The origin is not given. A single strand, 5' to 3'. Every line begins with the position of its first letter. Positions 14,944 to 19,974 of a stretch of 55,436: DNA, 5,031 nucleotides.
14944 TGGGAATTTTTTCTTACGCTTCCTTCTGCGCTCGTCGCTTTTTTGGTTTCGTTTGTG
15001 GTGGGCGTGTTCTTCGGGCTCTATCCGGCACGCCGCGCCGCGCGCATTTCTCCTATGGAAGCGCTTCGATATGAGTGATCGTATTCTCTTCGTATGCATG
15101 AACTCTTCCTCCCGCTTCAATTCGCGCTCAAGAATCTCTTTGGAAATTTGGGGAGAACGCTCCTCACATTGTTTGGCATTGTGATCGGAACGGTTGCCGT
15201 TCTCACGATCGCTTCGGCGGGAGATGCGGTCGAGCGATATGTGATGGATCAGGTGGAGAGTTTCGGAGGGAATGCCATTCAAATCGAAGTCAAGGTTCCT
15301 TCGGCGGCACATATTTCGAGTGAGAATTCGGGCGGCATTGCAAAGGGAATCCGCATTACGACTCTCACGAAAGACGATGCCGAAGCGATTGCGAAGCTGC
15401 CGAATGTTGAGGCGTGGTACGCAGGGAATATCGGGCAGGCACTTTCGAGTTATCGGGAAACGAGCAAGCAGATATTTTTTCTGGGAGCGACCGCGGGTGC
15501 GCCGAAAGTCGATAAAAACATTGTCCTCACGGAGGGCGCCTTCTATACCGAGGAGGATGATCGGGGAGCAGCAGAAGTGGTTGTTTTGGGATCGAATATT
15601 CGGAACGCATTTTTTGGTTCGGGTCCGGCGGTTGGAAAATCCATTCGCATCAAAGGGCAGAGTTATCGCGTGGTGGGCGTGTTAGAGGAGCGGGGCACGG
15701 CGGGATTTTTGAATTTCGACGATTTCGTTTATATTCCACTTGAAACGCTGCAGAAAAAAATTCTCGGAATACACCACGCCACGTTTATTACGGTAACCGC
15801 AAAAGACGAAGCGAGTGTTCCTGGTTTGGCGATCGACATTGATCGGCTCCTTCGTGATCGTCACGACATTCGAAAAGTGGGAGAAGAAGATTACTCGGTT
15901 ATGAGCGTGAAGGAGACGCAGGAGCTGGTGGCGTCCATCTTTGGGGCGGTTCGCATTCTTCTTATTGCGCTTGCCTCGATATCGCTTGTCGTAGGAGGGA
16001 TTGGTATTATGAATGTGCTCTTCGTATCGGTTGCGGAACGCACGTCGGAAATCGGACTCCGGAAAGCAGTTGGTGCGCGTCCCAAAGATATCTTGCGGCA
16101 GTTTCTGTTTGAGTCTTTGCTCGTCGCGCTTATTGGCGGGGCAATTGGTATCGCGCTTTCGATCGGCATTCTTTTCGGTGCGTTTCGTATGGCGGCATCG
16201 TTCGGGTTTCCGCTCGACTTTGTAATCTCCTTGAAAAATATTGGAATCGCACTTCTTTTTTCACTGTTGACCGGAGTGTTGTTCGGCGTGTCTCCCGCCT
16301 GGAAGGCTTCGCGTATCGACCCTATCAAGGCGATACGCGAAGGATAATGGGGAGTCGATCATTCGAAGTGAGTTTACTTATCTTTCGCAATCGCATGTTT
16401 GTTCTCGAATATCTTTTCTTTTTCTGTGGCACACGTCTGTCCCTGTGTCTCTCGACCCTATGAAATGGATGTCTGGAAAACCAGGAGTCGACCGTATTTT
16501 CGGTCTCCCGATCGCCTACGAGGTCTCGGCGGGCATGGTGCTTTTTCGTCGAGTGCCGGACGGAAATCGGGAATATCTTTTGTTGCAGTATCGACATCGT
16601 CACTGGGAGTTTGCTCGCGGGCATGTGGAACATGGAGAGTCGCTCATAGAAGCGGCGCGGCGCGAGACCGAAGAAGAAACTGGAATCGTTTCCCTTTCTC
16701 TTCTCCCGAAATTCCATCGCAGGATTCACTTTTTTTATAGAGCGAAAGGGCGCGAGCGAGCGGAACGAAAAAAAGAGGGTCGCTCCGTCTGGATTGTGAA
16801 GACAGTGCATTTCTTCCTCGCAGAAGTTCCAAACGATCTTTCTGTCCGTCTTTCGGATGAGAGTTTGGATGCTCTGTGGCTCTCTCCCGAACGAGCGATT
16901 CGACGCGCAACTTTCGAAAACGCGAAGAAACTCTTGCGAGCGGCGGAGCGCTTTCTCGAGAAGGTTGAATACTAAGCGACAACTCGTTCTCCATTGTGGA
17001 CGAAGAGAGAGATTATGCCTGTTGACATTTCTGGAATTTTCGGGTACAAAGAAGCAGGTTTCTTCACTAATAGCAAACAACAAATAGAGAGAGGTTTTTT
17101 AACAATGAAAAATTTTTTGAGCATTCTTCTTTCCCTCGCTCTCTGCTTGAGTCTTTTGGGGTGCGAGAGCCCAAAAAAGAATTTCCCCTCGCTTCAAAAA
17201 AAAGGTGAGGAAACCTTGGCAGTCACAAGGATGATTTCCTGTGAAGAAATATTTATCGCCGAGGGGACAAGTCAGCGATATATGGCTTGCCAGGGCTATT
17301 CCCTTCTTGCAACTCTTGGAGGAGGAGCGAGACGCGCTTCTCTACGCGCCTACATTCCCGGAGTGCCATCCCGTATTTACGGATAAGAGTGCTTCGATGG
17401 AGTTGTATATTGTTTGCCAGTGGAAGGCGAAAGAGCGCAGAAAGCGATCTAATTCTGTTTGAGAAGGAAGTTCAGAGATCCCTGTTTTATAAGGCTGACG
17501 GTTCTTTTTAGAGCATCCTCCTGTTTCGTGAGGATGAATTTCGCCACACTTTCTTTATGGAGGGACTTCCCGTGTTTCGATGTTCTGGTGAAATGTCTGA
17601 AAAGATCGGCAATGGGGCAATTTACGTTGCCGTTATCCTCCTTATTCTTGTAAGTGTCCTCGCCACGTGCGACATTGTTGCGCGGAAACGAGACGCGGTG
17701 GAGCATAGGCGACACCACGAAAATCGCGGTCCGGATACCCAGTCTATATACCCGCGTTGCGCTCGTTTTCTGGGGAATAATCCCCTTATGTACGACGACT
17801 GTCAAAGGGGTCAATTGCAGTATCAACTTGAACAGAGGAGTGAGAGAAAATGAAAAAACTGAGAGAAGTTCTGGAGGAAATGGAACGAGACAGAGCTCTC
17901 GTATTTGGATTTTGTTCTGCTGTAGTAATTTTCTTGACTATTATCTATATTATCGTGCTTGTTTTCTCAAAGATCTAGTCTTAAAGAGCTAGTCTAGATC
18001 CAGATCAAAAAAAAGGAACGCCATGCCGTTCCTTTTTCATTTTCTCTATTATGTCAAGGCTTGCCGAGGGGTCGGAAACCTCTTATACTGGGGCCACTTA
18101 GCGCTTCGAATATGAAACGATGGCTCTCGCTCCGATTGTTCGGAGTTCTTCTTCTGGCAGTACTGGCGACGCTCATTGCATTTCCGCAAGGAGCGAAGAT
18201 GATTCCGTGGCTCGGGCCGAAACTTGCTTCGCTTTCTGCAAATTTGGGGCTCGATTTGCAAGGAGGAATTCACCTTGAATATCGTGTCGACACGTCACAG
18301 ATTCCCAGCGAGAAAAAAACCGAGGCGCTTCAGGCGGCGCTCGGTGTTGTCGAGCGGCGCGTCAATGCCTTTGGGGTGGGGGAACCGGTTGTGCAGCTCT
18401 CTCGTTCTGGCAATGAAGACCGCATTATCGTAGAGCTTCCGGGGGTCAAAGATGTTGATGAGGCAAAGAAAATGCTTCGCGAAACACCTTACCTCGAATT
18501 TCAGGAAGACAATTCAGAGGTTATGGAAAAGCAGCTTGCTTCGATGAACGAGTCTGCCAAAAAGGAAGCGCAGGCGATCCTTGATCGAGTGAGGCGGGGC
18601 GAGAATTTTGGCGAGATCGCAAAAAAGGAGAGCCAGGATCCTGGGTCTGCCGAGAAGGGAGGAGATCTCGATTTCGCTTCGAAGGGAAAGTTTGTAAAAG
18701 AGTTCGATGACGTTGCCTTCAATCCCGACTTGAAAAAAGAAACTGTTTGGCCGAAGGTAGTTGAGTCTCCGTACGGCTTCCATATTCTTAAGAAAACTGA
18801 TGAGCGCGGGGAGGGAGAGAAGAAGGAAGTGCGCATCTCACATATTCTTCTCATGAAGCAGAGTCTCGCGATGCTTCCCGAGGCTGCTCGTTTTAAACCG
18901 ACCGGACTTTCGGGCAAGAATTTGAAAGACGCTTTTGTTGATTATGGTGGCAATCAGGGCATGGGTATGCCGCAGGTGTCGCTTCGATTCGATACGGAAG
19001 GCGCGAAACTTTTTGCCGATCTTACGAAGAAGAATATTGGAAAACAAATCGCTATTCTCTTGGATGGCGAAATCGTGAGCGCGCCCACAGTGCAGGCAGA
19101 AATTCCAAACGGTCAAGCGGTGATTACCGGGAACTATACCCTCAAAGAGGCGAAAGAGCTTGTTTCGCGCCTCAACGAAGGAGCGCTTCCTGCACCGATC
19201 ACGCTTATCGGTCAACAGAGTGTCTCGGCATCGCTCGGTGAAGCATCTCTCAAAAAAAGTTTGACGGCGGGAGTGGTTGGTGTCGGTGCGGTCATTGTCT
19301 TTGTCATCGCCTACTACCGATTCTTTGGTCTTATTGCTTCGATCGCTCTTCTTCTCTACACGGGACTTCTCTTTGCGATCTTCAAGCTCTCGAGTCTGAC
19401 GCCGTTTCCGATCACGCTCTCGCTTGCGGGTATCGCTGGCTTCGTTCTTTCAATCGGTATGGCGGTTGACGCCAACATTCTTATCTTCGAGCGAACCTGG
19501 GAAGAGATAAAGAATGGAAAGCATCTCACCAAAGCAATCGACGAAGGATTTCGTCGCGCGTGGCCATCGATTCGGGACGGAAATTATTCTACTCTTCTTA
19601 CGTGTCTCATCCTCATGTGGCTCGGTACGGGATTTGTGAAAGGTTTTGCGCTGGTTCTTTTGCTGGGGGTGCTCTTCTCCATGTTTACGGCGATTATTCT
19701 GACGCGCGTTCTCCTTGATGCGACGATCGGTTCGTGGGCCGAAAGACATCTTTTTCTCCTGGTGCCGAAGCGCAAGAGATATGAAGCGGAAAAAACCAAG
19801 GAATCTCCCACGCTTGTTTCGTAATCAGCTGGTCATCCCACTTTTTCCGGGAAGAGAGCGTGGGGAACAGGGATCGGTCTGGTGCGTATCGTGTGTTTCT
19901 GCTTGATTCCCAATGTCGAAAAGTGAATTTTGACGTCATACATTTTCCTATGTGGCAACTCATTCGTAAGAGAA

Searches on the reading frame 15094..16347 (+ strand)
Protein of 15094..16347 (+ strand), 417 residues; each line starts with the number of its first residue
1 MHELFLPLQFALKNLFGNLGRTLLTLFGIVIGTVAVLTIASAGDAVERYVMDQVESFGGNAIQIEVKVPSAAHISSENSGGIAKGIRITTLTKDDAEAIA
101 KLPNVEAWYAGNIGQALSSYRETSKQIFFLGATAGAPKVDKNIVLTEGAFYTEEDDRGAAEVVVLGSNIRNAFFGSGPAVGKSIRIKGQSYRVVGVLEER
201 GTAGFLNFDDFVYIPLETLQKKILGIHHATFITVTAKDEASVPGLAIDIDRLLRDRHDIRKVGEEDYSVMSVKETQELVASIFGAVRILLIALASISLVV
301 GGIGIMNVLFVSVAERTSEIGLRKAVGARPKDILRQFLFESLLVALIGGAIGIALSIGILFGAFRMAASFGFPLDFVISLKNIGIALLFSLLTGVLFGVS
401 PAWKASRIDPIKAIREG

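Call 11: search_protein_families(library=pfam, max_evalue=0.001, proteins=[window:15094-16347:+])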
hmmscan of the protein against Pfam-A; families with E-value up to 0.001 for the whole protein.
window:15094-16347:+ (417 aa): 2 families
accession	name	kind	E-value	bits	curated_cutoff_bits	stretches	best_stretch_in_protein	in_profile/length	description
PF12704.14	MacB_PCD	-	2.3e-38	133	27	1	22-249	1-204/207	MacB-like periplasmic core domain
PF02687.27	FtsX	-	1.7e-20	73.7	25.5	1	292-410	2-120/120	FtsX-like permease C-terminal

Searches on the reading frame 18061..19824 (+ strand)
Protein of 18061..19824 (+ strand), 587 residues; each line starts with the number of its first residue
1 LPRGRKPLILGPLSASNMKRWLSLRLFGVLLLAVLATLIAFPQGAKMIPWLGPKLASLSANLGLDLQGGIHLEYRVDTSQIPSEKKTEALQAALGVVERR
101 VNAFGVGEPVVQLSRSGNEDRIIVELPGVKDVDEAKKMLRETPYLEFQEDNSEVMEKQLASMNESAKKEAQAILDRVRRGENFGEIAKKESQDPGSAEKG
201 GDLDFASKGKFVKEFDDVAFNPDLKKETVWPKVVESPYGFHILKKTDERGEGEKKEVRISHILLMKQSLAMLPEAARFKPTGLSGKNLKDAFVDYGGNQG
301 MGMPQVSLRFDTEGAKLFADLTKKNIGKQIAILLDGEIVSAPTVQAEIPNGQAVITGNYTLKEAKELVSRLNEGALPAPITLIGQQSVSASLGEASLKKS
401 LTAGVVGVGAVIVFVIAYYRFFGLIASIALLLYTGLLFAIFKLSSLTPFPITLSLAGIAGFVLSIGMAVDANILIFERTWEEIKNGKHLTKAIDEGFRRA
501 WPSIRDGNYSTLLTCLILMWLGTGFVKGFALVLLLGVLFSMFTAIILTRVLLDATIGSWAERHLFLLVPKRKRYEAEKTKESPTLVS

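Call 11: search_protein_families(library=pfam, max_evalue=0.001, proteins=[window:18061-19824:+])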
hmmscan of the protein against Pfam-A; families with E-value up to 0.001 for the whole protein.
window:18061-19824:+ (587 aa): 7 families
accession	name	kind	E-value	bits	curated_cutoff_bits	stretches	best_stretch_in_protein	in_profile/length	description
PF22599.2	SecDF_P1_head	-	2.5e-30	105.1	27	1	281-378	19-114/114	SecDF, P1 head subdomain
PF13616.12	Rotamase_3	-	1e-20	74.8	22.5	1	160-248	30-115/116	PPIC-type PPIASE domain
PF00639.27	Rotamase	-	5e-19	69.5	21.7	1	159-247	11-97/97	PPIC-type PPIASE domain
PF21760.3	SecD_1st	-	6.7e-18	64.3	27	1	91-150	2-58/60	Protein translocase subunit SecDF, P1 domain, N-terminal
PF02355.23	SecD_SecF_C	-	3.4e-11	43.3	20.5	1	383-549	16-180/189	Protein export membrane protein SecD/SecF, C-terminal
PF03176.21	MMPL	-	4.8e-08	32.8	20.5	1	357-560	103-306/333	MMPL family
PF07549.19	Sec_GG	-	4.8e-05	23.2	20.3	1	61-79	9-27/28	SecD/SecF GG Motif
